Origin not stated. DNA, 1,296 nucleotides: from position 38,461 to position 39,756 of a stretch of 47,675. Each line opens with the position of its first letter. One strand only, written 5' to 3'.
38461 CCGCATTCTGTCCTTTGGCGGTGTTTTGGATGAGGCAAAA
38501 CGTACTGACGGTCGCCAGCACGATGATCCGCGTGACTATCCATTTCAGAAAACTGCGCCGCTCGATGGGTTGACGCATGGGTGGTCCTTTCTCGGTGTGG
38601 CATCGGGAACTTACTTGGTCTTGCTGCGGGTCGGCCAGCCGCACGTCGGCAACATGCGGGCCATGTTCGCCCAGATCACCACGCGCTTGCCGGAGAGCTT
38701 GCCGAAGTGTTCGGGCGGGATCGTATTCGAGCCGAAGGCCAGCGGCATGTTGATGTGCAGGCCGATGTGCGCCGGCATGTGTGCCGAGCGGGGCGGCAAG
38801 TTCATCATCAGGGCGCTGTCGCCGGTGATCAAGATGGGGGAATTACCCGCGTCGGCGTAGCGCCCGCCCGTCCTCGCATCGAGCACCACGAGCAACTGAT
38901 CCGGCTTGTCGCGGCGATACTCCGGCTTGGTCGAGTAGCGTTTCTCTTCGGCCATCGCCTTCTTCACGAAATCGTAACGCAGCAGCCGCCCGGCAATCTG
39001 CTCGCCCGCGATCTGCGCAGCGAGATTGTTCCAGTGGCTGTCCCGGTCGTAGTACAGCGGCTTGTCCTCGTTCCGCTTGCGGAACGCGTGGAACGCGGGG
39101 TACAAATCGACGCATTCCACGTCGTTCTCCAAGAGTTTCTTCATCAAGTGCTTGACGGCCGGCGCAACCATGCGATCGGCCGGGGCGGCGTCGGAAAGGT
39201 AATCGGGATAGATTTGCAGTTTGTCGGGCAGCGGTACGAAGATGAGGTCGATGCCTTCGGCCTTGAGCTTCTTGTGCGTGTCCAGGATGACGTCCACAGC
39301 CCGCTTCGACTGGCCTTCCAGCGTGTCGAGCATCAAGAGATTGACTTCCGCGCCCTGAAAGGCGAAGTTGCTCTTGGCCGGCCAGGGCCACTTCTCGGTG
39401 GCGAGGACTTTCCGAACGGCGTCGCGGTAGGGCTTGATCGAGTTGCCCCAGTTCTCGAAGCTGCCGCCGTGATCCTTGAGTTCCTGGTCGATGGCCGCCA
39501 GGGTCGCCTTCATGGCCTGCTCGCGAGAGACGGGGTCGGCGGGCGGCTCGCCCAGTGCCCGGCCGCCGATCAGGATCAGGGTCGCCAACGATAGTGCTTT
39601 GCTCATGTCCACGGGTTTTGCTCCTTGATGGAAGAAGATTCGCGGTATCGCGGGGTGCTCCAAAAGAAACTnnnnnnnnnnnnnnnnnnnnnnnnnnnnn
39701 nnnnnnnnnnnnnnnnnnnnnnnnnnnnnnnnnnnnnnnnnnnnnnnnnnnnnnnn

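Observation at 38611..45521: Orphan O-acylation module: one MBOAT plus four AlgJ/AlgX-like paralogues, with no polysaccharide synthase nearby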

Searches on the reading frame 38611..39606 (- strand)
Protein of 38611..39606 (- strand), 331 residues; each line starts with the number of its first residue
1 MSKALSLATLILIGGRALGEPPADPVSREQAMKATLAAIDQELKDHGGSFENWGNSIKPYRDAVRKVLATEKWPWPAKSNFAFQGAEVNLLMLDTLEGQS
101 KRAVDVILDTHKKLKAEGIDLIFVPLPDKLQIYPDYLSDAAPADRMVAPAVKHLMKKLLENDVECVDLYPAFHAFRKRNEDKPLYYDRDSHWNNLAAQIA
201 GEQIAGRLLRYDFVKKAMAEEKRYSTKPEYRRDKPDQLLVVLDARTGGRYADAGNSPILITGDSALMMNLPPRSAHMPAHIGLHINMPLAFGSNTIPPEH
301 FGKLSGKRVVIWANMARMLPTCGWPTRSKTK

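Call 6: search_protein_families(library=pfam, proteins=[window:38611-39606:-], max_evalue=0.1)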
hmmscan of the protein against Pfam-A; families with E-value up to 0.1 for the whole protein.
window:38611-39606:- (331 aa): 1 family
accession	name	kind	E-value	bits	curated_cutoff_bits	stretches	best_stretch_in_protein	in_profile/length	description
PF16822.11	ALGX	-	4e-19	69.8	26.5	1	97-245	22-165/268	SGNH hydrolase-like domain, acetyltransferase AlgX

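Call 7: search_protein_families(library=ncbifam, proteins=[window:38611-39606:-], max_evalue=0.1)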
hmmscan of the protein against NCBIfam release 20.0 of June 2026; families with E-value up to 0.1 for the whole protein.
window:38611-39606:- (331 aa): 0 families
